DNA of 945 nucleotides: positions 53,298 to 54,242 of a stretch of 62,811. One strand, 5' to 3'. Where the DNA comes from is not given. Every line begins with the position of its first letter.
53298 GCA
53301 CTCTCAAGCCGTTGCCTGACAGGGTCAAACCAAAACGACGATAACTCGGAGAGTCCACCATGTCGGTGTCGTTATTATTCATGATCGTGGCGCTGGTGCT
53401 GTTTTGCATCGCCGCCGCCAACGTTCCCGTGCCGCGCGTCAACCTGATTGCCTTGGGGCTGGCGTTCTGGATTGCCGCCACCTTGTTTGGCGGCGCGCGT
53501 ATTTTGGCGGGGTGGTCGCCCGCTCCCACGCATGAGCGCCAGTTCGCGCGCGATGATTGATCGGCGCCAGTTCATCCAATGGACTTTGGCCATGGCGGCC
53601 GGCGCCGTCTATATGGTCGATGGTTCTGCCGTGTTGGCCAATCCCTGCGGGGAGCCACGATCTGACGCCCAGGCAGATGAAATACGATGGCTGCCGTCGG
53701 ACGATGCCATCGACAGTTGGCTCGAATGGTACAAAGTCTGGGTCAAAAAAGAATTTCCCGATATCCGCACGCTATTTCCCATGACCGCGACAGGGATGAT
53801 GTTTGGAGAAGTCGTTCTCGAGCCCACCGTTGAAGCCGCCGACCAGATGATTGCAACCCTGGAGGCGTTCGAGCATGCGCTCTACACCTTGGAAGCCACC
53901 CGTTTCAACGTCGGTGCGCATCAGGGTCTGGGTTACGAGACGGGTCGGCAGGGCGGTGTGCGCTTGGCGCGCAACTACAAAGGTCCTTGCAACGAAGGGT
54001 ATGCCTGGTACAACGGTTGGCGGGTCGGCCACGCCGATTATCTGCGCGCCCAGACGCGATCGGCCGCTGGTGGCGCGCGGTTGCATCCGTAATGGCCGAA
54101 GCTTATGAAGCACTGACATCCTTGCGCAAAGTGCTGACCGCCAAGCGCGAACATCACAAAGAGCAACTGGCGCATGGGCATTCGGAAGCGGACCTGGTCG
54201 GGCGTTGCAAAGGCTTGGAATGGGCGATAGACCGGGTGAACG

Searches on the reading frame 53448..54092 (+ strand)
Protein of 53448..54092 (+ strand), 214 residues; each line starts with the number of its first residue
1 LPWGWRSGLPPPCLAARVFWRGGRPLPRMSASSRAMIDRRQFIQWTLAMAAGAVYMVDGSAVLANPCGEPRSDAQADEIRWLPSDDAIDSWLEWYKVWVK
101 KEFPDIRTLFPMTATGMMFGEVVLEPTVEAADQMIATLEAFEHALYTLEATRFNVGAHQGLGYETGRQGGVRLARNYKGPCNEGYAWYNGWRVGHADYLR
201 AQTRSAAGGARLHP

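Call 56: search_protein_families(library=pfam, proteins=[window:53448-54092:+], max_evalue=0.01)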
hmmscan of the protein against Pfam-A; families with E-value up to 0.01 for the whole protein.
window:53448-54092:+ (214 aa): 1 family
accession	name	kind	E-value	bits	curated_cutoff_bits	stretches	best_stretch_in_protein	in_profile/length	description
PF10518.14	TAT_signal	-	0.0014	19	22.7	1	36-53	1-18/21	TAT (twin-arginine translocation) pathway signal sequence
